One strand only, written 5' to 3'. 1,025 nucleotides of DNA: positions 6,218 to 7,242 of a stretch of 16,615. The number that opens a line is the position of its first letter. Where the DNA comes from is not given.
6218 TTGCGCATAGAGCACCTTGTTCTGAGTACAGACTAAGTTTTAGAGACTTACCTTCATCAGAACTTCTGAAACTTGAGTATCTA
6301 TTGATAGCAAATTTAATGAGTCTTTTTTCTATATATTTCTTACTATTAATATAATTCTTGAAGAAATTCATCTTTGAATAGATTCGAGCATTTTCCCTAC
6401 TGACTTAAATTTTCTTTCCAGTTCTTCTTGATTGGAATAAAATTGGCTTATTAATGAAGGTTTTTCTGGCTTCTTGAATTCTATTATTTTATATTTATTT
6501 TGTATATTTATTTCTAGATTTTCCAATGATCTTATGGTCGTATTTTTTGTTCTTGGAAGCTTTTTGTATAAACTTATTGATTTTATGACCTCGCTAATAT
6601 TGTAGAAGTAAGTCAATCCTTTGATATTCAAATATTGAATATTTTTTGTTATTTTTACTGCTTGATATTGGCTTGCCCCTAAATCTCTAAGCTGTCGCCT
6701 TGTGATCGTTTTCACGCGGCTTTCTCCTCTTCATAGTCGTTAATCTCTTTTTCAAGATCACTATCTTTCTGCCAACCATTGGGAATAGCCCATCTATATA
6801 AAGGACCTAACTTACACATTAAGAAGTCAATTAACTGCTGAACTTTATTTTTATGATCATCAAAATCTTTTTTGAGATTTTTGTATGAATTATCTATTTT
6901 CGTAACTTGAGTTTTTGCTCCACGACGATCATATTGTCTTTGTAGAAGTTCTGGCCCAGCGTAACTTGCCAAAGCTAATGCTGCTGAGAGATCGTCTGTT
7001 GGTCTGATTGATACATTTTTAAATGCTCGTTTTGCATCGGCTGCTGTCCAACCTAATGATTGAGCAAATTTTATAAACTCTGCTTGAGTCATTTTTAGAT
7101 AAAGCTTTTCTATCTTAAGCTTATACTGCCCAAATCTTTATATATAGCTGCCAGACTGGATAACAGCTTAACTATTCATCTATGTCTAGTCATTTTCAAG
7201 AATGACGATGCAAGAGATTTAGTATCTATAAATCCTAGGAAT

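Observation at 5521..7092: Very AT-rich four-gene operon with overlapping start/stop codons, containing an HNH nuclease and three unknowns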

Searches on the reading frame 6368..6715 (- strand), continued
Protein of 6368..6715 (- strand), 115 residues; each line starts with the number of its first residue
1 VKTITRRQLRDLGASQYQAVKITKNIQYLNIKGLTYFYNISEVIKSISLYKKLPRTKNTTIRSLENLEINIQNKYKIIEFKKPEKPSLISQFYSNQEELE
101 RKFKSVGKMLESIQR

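Call 70: search_solved_structures(query=A2, max_evalue=10, show_alignments=2)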
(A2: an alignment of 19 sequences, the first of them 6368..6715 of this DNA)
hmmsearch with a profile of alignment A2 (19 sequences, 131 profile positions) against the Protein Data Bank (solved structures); distinct sequences matched with E-value up to 10: 11.
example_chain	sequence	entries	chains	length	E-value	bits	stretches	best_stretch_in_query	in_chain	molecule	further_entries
2v8s_V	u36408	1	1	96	0.089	16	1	65-120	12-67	VESICLE TRANSPORT THROUGH INTERACTION WITH T-SNARES HOMOLOG 1B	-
2qyw_A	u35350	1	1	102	0.11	15.8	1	65-120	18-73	Vesicle transport through interaction with t-SNAREs 1B homolog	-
6kos_A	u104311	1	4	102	0.2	14.9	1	57-125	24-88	SUWA (Super WA20)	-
4g8x_A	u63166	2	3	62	0.84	12.9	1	64-119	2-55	RNA polymerase sigma factor rpoD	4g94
4g6d_A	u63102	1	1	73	0.91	12.8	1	64-119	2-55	RNA polymerase sigma factor rpoD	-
9ugr_A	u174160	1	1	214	0.94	12.7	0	64-122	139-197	Syn-F4-Link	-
3okq_A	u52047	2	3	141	1.2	12.4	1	42-98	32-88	Bud site selection protein 6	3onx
3igy_B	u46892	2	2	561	1.5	12.1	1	54-124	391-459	Cofactor-independent phosphoglycerate mutase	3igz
8qaf_A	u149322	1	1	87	1.7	11.8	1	66-123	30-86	sc-apCC-8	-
8i3j_A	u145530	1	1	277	1.9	11.7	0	46-122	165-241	Dynein axonemal heavy chain 1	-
8q5h_K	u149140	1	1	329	4.7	10.4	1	46-124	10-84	Kinetochore scaffold 1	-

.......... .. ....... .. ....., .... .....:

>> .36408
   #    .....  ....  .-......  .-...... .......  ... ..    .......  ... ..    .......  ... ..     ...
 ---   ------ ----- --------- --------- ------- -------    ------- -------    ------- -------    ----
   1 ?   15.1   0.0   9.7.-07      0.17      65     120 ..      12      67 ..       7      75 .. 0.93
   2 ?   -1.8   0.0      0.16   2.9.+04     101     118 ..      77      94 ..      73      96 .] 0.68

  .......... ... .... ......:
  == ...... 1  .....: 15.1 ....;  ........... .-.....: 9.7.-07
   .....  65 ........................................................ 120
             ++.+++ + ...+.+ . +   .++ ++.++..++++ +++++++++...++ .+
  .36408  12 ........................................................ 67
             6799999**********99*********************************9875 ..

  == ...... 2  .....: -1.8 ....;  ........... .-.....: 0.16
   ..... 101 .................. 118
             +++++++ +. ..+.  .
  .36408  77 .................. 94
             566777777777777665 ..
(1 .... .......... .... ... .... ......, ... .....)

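Call 73: find_related_loci(query=A5, collection=metagenome_contigs, flank=7000)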
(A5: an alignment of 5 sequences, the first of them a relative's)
Query A5 (138 aa) in metagenome_contigs; peptide patterns used: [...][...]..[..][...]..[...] (x = any residue, [..] = any of these).
170 stretches matched a pattern; 9 encode a relative of the query (tblastn E <= 1e-3); 9 distinct loci.
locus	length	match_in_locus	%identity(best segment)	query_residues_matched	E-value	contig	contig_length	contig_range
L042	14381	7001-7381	61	1-127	5e-49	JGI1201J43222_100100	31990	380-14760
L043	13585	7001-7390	57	2-131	5e-47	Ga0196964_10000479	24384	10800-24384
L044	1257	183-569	55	2-130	3e-42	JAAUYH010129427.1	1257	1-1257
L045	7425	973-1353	49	2-128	2e-40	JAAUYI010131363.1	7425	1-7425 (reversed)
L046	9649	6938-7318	50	1-127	3e-40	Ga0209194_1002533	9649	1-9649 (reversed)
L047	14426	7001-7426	51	1-137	2e-39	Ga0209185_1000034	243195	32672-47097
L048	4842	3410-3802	49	1-131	5e-39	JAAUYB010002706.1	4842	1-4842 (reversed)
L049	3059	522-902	50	1-127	1e-38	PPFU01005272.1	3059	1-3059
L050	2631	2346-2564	63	2-74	1e-25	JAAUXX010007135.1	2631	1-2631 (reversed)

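Call 76: search_protein_families(library=pfam, proteins=[L042:8316-9521:+, L042:6172-6603:-, L043:6192-6788:-, L043:8339-8701:+, L045:2133-3062:-, L046:5636-6382:-, L046:8467-9063:+, L047:5974-6501:-, L047:8373-8777:+, L048:286-2703:-], max_evalue=0.001)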
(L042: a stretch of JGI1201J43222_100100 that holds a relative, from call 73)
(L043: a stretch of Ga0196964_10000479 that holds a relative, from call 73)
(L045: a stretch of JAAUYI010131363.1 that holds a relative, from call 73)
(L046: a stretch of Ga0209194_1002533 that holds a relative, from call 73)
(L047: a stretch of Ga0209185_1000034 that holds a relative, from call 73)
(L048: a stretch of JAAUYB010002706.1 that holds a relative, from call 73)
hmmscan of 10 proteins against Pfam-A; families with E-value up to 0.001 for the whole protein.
L042:8316-9521:+ (401 aa): 1 family
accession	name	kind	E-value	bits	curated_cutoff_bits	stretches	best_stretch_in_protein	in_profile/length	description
PF03783.19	CsgG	-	8e-23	81.3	20.8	1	53-186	5-148/210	Curli production assembly/transport component CsgG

L042:6172-6603:- (143 aa): 1 family
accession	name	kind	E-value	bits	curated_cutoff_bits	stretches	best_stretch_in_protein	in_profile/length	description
PF04828.22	GFA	-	7.8e-24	84.4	24.3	1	6-112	2-114/115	Glutathione-dependent formaldehyde-activating enzyme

L043:6192-6788:- (198 aa): 0 families

L043:8339-8701:+ (120 aa): 0 families

L045:2133-3062:- (309 aa): 0 families

L046:5636-6382:- (248 aa): 7 families
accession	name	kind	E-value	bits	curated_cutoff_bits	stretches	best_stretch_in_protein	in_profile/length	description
PF13614.12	AAA_31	-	3.1e-50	171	27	1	3-170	2-173/177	AAA domain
PF01656.29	CbiA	-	1.1e-25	90.4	25.4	1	5-224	1-124/125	CobQ/CobB/MinD/ParA nucleotide binding domain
PF10609.15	ParA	-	1.3e-12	48.1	27.1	1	2-166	3-164/246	NUBPL iron-transfer P-loop NTPase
PF06564.18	CBP_BcsQ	-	4.2e-10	40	21.3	1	5-134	4-134/234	Cellulose biosynthesis protein BcsQ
PF02374.21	ArsA_ATPase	-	6.6e-10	39.1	24.3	1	9-62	7-60/305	Anion-transporting ATPase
PF00142.24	Fer4_NifH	-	2.4e-09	37.5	25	1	5-49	3-46/271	4Fe-4S iron sulfur cluster binding proteins, NifH/frxC family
PF09140.17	MipZ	-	2.5e-09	37.3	20.7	1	4-147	2-131/262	ATPase MipZ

L046:8467-9063:+ (198 aa): 0 families

L047:5974-6501:- (175 aa): 3 families
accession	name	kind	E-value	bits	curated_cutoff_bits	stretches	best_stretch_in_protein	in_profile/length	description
PF01844.29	HNH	-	1.5e-13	51.1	21.4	1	96-138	1-47/47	HNH endonuclease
PF14279.12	HNH_5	-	2.6e-13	50.1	27.5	1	96-143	1-51/56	HNH endonuclease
PF13395.12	HNH_4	-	0.00074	19.9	22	0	103-141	16-54/54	HNH endonuclease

L047:8373-8777:+ (134 aa): 0 families

L048:286-2703:- (805 aa): 0 families

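Call 77: search_protein_families(library=pfam, proteins=[L049:1952-2545:+, L042:2334-5438:+, L043:4718-5848:-, L043:9367-13038:-, L047:5519-6007:-, L047:9055-10644:+, L046:4700-5635:-, L042:5712-6152:+, L045:4386-5510:+, L036:1038-1487:+], max_evalue=0.001)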
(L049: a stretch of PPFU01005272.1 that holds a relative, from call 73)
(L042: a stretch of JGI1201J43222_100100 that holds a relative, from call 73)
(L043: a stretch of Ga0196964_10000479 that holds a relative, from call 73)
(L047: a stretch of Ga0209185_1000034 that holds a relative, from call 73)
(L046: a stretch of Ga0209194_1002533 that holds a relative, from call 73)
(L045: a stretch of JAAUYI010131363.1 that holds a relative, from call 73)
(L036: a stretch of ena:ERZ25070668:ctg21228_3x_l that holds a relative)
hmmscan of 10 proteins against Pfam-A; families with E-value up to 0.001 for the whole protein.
L049:1952-2545:+ (197 aa): 0 families

L042:2334-5438:+ (1034 aa): 1 family
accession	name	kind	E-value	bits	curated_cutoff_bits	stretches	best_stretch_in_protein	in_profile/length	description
PF13646.12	HEAT_2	-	1.2e-09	38.7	27.7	0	697-763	14-80/88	HEAT repeats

L043:4718-5848:- (376 aa): 0 families

L043:9367-13038:- (1223 aa): 3 families
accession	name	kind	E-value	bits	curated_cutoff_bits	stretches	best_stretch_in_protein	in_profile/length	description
PF13148.11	DUF3987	-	1.4e-38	133.5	27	1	458-793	4-362/364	Protein of unknown function (DUF3987)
PF09250.16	Prim-Pol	-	5.1e-25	89.2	22.8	1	33-191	8-156/158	Bifunctional DNA primase/polymerase, N-terminal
PF08707.16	PriCT_2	-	3e-23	82.4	22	1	228-299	3-77/77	Primase C terminal 2 (PriCT-2)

L047:5519-6007:- (162 aa): 0 families

L047:9055-10644:+ (529 aa): 5 families
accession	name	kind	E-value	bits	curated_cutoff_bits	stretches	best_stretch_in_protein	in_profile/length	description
PF02518.31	HATPase_c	-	7.9e-26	91.1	26.4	1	417-526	2-110/111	Histidine kinase-, DNA gyrase B-, and HSP90-like ATPase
PF00512.31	HisKA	-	1.8e-12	47.5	26.9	1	308-373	2-64/66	His Kinase A (phospho-acceptor) domain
PF00571.33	CBS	-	5.3e-11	43.1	24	1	4-54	5-56/57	CBS domain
PF08448.16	PAS_4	-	1.8e-06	28.6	23.1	1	169-274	1-109/110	PAS fold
PF14501.12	HATPase_c_5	-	0.00032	21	22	0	420-512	5-91/102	GHKL domain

L046:4700-5635:- (311 aa): 2 families
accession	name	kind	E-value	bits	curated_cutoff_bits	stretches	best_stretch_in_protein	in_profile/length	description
PF02195.25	ParB_N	-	2.5e-27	95.2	26.3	1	31-120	6-95/95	ParB N-terminal domain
PF17762.8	HTH_ParB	-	7.8e-10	39.3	22.6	1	192-255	38-101/102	ParB HTH domain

L042:5712-6152:+ (146 aa): 1 family
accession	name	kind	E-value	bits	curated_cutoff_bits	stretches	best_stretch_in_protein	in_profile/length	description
PF00027.35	cNMP_binding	-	1.7e-20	73.2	27.5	1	35-116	2-88/89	Cyclic nucleotide-binding domain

L045:4386-5510:+ (374 aa): 4 families
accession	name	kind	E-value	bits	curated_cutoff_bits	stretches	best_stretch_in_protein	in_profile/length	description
PF00589.27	Phage_integrase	-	1.3e-22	80.8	27.1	2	311-358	123-170/172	Phage integrase family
PF13495.12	Phage_int_SAM_4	-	1.8e-08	35.1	27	1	43-113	13-81/85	Phage integrase, N-terminal SAM-like domain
PF02899.23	Phage_int_SAM_1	-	9.1e-08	32.7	22.3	1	43-114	13-83/83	Phage integrase, N-terminal SAM-like domain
PF13102.12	Phage_int_SAM_5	-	0.00032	21.5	22.3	1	40-120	13-92/98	Phage integrase SAM-like domain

L036:1038-1487:+ (149 aa): 0 families
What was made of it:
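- The cassette occurs in variable regions and on plasmids, as restriction genes do (calls 76, 77).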

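Call 91: find_related_loci(query=A5, collection=viral_contigs, flank=8000)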
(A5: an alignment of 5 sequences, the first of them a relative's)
Query A5 (138 aa) in viral_contigs; peptide patterns used: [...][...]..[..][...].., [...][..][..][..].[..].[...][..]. (x = any residue, [..] = any of these).
239 stretches matched a pattern, but none encodes a relative of the query by tblastn (E <= 1e-3).
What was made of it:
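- On Phage HNH-terminase packaging module: The gA profile found nothing in 2.9 million IMG/VR contigs (call 91).
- No gA relative in IMG/VR (call 91).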

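Call 97: search_protein_families(library=padloc, alignment_id=A7, max_evalue=0.01)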
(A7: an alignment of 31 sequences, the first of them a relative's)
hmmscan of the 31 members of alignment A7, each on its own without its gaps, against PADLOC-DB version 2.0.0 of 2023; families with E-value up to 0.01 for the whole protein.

A. member 1, L040:5578-5994:+ (138 aa): 0 families

B. families by the number of members that match (of 31 scanned): 4 families
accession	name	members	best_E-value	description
PDLC03342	MTase_II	1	3.5e-05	Type II methyltransferase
PDLC00388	SduA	1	0.0025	DUF4263 domain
PDLC01140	Unk_02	1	0.0035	Unknown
PDLC04943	PDC-S17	1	0.0085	-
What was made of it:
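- On Septu (PtuA/PtuB): No consistent PADLOC hit in 31 gA/gB family members (call 97).
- On Any system in PADLOC-DB v2.0.0: The wider gA/gB families give four unrelated single hits among 31 proteins (call 97).
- No PADLOC restriction model is matched consistently: 1 of 31 family members gave a sporadic MTase_II hit (call 97).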

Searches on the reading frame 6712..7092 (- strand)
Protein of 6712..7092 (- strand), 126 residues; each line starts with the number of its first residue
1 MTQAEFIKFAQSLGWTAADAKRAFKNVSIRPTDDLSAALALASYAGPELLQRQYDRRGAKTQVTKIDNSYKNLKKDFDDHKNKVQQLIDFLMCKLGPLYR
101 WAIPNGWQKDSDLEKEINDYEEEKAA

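Call 4: search_protein_families(library=pfam, proteins=[window:6712-7092:-], max_evalue=0.1)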
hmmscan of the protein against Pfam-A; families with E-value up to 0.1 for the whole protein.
window:6712-7092:- (126 aa): 2 families
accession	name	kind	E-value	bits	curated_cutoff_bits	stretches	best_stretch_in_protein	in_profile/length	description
PF05894.18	Podovirus_Gp16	-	0.0078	16.1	25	1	56-110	53-104/331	Podovirus DNA encapsidation protein (Gp16)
PF07499.19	RuvA_C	-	0.011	16.6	24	1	12-42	12-42/47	RuvA, C-terminal domain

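Call 5: search_protein_families(library=padloc, proteins=[window:6712-7092:-], max_evalue=0.1)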
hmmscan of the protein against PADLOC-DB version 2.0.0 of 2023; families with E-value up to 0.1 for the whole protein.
window:6712-7092:- (126 aa): 0 families

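Call 6: search_protein_families(library=phrogs, proteins=[window:6712-7092:-], max_evalue=0.1)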
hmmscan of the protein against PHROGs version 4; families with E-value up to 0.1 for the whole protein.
window:6712-7092:- (126 aa): 0 families

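Call 7: search_protein_families(library=ncbifam, proteins=[window:6712-7092:-], max_evalue=0.1)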
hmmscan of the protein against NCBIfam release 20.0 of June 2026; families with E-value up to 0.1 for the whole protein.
window:6712-7092:- (126 aa): 0 families

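Call 22: find_homologous_proteins(query=window:6712-7092:-)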
Query window:6712-7092:- (126 aa): 2 proteins with E <= 0.001 among 12 candidates.
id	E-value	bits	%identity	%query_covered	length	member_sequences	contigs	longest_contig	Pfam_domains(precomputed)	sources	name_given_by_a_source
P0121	2.0e-78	278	100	100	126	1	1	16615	-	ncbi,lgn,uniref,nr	ncbi:hypothetical protein [Acaryochloris marina]|uniref:hypothetical protein n=1 Tax=Acaryochloris m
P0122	1.7e-42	162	80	79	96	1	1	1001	-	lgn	-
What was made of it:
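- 6712..7092 (-): gA (126 aa, QUY40423): first gene of the conserved triad. It has a small N-terminal helical domain (consensus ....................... ... FAGPEL..RQ), a middle stretch with no recognisable domain and a conserved C-terminal motif. No family is assigned. Only one close homologue in 5.8 billion proteins (call 22).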

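Call 23: find_encoding_contigs(protein=P0122, flank=5000, max_places=3)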
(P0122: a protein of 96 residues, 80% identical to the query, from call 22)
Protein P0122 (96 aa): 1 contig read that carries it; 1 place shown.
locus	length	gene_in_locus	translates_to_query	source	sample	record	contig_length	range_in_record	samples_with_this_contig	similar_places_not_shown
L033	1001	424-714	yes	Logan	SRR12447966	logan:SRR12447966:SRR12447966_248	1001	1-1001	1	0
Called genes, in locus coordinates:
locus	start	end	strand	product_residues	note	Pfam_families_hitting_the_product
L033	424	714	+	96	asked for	-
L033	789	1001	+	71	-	?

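Call 67: search_protein_families(library=phrogs, alignment_id=A3, max_evalue=0.01)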
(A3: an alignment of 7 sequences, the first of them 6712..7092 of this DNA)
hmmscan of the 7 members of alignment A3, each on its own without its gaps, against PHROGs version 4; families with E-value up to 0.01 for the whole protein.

A. member 1, window:6712-7092:- (126 aa): 0 families

B. families by the number of members that match (of 7 scanned): 1 family
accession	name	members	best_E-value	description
phrog_4838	-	1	0.0023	-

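Call 71: search_solved_structures(query=A3, max_evalue=10)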
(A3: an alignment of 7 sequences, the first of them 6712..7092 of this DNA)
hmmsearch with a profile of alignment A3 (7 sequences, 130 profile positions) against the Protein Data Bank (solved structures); distinct sequences matched with E-value up to 10: 6.
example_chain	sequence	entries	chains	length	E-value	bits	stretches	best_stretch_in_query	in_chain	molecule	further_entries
8v7s_A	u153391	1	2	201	1.4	12.3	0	64-108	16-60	Invasin IpaD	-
8v5c_A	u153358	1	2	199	1.4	12.2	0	64-108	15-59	Invasin IpaD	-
2jaa_A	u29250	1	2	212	1.6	12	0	64-108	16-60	INVASIN IPAD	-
4d3e_D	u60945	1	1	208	1.9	11.8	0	64-110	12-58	INVASIN IPAD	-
2wd5_A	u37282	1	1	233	3.1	11.1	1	59-103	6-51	STRUCTURAL MAINTENANCE OF CHROMOSOMES PROTEIN 1A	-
9ugr_A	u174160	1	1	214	8.6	9.7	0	59-105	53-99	Syn-F4-Link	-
